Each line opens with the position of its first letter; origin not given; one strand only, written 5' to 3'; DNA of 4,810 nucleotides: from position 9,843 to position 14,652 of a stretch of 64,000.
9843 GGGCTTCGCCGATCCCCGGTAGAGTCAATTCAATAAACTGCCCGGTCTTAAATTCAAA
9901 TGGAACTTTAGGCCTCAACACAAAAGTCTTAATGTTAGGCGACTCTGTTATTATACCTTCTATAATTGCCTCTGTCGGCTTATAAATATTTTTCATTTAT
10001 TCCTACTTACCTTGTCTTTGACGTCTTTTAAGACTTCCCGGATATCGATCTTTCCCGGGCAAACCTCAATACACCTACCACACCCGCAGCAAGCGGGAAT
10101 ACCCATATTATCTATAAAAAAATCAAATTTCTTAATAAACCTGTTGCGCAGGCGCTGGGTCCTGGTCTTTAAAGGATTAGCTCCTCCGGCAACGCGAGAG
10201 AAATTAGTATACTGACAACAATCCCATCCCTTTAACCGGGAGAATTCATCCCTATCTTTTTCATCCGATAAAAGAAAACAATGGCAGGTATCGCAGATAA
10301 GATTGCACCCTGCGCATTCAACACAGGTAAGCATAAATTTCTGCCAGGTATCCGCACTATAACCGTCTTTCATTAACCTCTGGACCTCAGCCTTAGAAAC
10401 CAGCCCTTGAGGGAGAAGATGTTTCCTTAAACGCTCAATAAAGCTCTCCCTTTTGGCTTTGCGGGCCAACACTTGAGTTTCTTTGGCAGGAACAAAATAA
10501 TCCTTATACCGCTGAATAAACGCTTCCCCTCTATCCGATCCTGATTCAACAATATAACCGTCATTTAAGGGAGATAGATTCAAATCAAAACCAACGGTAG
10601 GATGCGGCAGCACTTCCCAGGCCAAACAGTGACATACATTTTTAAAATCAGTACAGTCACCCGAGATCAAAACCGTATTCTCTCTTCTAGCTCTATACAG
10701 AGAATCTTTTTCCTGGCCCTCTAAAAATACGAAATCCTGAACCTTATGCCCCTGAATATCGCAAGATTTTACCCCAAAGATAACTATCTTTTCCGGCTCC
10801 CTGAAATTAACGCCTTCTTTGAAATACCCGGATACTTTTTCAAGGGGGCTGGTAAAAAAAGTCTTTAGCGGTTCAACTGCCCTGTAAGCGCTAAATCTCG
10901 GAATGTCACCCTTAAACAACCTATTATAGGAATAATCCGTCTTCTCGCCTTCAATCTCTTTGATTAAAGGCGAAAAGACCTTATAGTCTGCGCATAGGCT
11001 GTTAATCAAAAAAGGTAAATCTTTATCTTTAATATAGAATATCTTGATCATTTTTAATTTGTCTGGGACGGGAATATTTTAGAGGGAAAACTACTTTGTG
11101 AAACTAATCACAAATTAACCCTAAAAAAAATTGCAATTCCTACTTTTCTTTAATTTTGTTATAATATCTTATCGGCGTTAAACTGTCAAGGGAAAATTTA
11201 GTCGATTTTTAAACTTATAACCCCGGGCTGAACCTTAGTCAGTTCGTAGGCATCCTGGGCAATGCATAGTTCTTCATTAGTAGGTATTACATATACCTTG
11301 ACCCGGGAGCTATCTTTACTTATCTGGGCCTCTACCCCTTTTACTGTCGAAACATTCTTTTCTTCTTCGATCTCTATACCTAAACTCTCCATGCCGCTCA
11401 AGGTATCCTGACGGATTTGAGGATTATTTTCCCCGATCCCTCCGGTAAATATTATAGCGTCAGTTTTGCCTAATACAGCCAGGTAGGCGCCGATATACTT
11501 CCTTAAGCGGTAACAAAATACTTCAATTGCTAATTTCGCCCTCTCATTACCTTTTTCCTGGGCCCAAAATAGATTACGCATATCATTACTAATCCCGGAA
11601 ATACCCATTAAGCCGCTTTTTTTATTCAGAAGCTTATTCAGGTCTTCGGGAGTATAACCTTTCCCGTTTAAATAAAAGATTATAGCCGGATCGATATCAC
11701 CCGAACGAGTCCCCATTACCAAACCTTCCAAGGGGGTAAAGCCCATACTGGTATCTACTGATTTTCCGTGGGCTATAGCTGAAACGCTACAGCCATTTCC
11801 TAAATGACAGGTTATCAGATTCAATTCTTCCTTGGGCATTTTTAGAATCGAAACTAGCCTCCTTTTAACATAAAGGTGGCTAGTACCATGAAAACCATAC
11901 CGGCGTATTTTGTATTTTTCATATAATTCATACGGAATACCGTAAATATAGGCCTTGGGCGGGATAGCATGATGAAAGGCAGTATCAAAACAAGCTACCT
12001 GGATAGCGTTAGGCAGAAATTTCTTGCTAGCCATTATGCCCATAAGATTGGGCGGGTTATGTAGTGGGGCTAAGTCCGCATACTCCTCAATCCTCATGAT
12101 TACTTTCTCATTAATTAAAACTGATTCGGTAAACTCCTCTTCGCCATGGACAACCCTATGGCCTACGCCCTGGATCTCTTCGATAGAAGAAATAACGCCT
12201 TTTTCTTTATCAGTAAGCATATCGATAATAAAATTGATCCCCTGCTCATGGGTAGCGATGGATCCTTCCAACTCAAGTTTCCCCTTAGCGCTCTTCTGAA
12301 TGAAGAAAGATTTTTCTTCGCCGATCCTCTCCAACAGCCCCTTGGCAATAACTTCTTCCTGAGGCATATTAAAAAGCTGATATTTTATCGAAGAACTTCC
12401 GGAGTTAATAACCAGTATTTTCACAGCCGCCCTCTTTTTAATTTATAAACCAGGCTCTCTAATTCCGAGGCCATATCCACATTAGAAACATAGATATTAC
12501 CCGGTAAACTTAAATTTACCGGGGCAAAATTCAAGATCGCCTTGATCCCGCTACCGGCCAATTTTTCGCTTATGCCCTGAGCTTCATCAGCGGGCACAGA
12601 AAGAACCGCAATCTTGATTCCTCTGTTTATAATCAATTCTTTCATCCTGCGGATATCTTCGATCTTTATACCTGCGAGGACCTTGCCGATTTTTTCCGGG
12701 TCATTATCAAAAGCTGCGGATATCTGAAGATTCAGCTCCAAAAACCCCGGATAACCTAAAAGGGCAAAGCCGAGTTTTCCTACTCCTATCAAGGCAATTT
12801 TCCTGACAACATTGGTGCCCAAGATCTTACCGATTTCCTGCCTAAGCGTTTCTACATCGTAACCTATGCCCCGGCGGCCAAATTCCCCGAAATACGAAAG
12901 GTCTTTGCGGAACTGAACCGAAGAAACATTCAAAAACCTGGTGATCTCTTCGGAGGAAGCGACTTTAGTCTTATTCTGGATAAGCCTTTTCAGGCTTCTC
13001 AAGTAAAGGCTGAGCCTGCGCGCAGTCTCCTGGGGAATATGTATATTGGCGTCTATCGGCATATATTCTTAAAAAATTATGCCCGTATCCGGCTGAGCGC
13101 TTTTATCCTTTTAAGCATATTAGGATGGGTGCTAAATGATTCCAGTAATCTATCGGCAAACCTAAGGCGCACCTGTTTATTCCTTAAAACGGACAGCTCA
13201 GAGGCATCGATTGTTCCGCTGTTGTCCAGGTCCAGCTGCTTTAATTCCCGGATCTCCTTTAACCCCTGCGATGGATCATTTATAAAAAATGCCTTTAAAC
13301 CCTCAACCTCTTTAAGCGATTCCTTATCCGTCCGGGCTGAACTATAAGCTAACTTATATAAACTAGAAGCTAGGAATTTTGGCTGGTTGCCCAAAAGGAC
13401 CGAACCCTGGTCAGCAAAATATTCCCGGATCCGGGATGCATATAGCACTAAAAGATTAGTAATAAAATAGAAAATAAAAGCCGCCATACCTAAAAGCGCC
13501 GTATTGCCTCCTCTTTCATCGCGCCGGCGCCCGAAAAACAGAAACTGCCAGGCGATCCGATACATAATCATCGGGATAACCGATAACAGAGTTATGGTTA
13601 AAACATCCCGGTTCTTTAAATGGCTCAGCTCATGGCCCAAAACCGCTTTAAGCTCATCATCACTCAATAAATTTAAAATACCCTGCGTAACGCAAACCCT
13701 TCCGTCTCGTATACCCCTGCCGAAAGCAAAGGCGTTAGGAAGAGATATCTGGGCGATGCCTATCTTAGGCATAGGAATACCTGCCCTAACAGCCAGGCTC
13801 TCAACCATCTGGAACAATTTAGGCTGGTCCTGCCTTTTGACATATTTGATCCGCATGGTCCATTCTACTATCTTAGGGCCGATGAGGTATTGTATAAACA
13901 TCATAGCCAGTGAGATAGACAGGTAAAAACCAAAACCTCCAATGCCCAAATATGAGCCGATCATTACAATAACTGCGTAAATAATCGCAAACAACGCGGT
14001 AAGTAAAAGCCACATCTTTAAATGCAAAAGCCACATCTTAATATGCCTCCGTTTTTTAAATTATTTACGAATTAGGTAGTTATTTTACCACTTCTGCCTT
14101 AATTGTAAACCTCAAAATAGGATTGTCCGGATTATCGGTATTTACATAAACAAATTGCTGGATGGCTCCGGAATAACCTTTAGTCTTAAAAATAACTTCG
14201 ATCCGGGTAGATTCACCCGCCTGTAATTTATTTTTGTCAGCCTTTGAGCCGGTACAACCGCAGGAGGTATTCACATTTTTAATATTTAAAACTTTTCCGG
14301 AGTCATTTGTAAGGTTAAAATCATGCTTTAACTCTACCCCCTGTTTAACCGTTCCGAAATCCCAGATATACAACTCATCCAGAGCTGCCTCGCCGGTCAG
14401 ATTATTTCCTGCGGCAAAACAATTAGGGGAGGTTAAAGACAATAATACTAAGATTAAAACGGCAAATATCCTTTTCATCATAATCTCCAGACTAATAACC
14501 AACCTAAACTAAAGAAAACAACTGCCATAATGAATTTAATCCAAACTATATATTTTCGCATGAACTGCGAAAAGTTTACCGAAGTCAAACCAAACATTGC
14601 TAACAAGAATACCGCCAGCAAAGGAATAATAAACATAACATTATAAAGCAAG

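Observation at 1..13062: Rex-linked group-4 [NiFe]-hydrogenase carrying both an Mrp antiporter module and a HydB/HydG (AsrA/AsrB-like) NAD(P)H module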

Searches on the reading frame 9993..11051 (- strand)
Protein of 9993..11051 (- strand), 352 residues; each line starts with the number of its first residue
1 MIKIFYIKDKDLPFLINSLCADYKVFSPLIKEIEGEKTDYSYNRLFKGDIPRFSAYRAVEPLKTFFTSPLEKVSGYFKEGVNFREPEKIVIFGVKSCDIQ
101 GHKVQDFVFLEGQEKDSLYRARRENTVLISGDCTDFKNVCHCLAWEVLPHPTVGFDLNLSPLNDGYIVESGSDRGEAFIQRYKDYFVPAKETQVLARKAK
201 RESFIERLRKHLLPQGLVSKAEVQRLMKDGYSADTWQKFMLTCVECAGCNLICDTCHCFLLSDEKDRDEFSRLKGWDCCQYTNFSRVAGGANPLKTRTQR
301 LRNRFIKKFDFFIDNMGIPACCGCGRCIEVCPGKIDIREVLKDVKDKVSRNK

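Call 5: search_protein_families(library=pfam, proteins=[window:9993-11051:-], max_evalue=0.01)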
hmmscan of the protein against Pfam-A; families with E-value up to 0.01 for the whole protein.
window:9993-11051:- (352 aa): 4 families
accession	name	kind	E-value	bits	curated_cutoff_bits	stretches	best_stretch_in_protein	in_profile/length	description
PF17179.9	Fer4_22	-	1.7e-25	90.1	27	1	242-335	1-95/95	4Fe-4S dicluster domain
PF13534.11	Fer4_17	-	0.00059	20.8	22.2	0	312-336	37-61/61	4Fe-4S dicluster domain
PF13746.11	Fer4_18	-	0.00067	20.3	27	1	317-341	57-81/114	4Fe-4S dicluster domain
PF25160.1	LdpA_Fe-S-bd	-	0.0063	16.7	27.6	1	320-334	27-41/49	LdpA Fe-S cluster-binding domain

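Call 42: search_solved_structures(query=window:9996-11051:-, max_evalue=0.01, show_alignments=2)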
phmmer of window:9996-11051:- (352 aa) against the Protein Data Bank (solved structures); distinct sequences matched with E-value up to 0.01: 2.
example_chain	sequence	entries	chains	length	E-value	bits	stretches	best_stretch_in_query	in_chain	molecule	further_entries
9nez_B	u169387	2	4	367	4.7e-33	118.1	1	52-337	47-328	Sulfhydrogenase 1 subunit beta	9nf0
8rvu_E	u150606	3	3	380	0.0057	19.1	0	164-266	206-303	Formate dehydrogenase, beta subunit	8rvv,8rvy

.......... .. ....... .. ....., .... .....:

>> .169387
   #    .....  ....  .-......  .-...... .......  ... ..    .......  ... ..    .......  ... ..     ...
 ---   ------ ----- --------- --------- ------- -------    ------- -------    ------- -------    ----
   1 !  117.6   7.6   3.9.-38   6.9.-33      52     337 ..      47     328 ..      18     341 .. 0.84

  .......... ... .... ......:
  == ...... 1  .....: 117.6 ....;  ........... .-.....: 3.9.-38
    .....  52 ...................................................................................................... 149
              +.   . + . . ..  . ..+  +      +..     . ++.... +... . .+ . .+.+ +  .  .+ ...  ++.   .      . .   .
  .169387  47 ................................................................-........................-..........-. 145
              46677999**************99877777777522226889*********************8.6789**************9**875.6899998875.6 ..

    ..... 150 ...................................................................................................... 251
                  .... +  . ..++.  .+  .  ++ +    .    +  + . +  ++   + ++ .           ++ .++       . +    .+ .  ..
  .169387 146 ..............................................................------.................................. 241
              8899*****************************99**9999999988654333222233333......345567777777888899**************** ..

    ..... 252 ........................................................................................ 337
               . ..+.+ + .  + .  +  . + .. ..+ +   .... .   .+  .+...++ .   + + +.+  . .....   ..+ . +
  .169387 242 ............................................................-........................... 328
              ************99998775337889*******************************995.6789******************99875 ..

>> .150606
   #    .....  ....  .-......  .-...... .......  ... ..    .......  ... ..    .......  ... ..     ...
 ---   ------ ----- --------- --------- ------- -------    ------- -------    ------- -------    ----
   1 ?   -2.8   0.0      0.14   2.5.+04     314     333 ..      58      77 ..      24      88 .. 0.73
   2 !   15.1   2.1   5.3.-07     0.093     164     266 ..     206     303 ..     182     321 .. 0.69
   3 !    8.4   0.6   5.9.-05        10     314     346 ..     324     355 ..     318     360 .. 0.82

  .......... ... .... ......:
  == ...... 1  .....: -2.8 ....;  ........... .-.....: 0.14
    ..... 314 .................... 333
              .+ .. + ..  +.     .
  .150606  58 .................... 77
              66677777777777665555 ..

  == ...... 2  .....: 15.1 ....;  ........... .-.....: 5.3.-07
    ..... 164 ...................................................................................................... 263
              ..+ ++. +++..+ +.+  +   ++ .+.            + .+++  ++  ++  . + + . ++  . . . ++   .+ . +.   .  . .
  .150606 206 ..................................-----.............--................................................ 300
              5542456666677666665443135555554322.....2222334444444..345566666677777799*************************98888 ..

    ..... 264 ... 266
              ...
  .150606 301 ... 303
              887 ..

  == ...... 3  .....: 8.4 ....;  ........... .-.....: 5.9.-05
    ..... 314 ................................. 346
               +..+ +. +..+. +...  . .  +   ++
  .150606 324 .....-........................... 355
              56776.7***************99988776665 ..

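Call 43: search_protein_families(library=ncbifam, proteins=[window:9996-11051:-], max_evalue=0.001)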
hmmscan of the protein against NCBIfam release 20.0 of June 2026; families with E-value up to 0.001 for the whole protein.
window:9996-11051:- (352 aa): 6 families
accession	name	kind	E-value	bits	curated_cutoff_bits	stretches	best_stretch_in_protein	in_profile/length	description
NF040829.1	sulfhyd_ShyB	equivalog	3.9e-45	154.3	690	1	15-347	14-332/334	NAD(P)-dependent hydrogenase/sulfhydrogenase 2 subunit beta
NF040833.1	sulfhyd_HydB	equivalog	2.8e-39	135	750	1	53-342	48-333/367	NADPH-dependent hydrogenase/sulfhydrogenase 1 subunit beta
TIGR02910.1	sulfite_red_A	equivalog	4.4e-29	101.8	323.15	1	5-349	3-331/334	anaerobic sulfite reductase subunit AsrA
NF041837.1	rnfC_Methano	equivalog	7.6e-05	21.7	650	0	314-350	392-428/438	Rnf electron transport complex subunit RnfC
NF045670.1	quin_L_LdhH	equivalog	9.1e-05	20.9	800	1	320-350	355-385/706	L-lactate dehydrogenase (quinone) large subunit LdhH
NF004914.0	PRK06273.1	equivalog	0.00041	20.1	163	0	280-340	14-73/167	ferredoxin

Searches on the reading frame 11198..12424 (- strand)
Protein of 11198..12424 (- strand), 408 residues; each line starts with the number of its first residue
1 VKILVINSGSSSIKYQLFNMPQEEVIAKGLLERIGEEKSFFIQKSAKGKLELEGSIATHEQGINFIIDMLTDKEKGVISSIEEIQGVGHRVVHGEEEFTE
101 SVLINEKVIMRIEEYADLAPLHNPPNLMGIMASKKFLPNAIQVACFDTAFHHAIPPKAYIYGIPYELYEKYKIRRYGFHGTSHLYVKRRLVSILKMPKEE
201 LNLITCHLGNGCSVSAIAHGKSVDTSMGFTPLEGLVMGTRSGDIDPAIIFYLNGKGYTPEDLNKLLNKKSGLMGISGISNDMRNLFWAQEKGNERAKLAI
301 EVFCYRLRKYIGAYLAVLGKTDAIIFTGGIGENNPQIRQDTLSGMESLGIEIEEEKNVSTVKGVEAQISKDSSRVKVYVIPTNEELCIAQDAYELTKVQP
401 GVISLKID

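Call 5: search_protein_families(library=pfam, proteins=[window:11198-12424:-], max_evalue=0.01)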
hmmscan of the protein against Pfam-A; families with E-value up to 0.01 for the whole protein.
window:11198-12424:- (408 aa): 1 family
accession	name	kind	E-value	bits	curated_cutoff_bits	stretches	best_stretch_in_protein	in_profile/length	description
PF00871.23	Acetate_kinase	-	4.3e-158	526.5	22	1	2-390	1-392/392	Acetokinase family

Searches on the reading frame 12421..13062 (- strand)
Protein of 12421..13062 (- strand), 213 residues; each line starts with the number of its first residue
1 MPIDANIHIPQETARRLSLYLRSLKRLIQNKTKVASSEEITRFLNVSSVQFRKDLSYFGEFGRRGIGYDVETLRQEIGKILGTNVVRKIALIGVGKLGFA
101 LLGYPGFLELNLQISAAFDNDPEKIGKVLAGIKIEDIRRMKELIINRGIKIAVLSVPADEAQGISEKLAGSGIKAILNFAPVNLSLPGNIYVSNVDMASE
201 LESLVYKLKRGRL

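Call 5: search_protein_families(library=pfam, proteins=[window:12421-13062:-], max_evalue=0.01)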
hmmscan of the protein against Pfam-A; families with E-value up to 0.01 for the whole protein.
window:12421-13062:- (213 aa): 3 families
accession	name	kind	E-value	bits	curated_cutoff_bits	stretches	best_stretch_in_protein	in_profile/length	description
PF02629.25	CoA_binding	-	1.6e-16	61.3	22.3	1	88-182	5-97/97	CoA binding domain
PF06971.19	Put_DNA-bind_N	-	1.7e-14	54.1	27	1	8-56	1-49/49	Putative DNA-binding protein N-terminus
PF03807.23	F420_oxidored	-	0.0075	17.3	21.6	0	88-168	1-79/94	NADP oxidoreductase coenzyme F420-dependent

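Call 43: search_protein_families(library=ncbifam, proteins=[window:12424-13062:-], max_evalue=0.001)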
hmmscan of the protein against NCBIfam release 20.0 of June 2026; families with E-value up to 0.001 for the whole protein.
window:12424-13062:- (213 aa): 9 families
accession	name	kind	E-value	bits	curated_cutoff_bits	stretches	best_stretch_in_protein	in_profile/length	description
NF003995.0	PRK05472.2-4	subfamily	1.7e-73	246.7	126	1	7-210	4-207/213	redox-sensing transcriptional repressor Rex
NF003993.0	PRK05472.2-2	equivalog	8.7e-68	228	217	1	7-210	4-207/212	redox-sensing transcriptional repressor Rex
NF003992.0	PRK05472.2-1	equivalog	3.1e-63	213.2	226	1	7-210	19-222/249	redox-sensing transcriptional repressor Rex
NF003989.0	PRK05472.1-3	equivalog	4.3e-60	203.2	177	1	6-209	5-208/215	redox-sensing transcriptional repressor Rex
NF003996.0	PRK05472.2-5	equivalog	6.5e-59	199.3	138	1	8-210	1-201/209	redox-sensing transcriptional repressor Rex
NF003994.0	PRK05472.2-3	equivalog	3.6e-58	196.5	130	1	7-209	7-209/217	redox-sensing transcriptional repressor Rex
NF003990.0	PRK05472.1-4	equivalog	6.1e-54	182.8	233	1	8-210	6-208/214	redox-sensing transcriptional repressor Rex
NF003988.0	PRK05472.1-1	equivalog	1.1e-50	172.5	321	1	7-210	5-210/214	redox-sensing transcriptional repressor Rex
NF003991.0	PRK05472.1-5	equivalog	1.5e-39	136.1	198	1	6-209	4-207/211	redox-sensing transcriptional repressor Rex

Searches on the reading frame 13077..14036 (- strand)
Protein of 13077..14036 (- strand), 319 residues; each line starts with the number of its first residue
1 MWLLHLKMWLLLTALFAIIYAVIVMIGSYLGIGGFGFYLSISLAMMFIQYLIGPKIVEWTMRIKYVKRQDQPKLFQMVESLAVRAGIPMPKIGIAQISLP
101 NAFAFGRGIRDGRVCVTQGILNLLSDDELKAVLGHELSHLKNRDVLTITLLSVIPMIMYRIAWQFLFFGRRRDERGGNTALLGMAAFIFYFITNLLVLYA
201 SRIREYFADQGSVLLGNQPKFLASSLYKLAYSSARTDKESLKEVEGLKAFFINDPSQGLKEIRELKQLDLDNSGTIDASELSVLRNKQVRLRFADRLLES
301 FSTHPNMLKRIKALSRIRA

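Call 6: search_protein_families(library=pfam, proteins=[window:13077-14036:-], max_evalue=0.01)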
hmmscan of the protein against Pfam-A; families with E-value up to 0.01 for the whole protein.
window:13077-14036:- (319 aa): 3 families
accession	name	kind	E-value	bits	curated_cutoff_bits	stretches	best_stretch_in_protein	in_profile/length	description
PF01435.24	Peptidase_M48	-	7.2e-38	130.7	20.3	1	69-316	2-184/186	Peptidase family M48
PF05569.17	Peptidase_M56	-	6.7e-05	22.6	31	1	108-159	172-223/296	BlaR1 peptidase M56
PF13202.12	EF-hand_5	-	0.00013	21.8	25.9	1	262-282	1-22/25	EF hand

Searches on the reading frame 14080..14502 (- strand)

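Call 6: search_protein_families(library=pfam, proteins=[window:14080-14502:-], max_evalue=0.01)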
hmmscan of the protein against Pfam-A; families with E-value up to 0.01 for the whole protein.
window:14080-14502:- (140 aa): 2 families
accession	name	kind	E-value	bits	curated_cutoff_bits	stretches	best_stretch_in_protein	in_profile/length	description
PF07610.17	DUF1573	-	4.4e-21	75.2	26.1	1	47-138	8-98/98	Protein of unknown function (DUF1573)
PF22544.2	HYDIN_VesB_CFA65-like_Ig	-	4.5e-12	46.5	25.5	1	47-136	10-99/100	HYDIN/CFA65/VesB-like, Ig-like domain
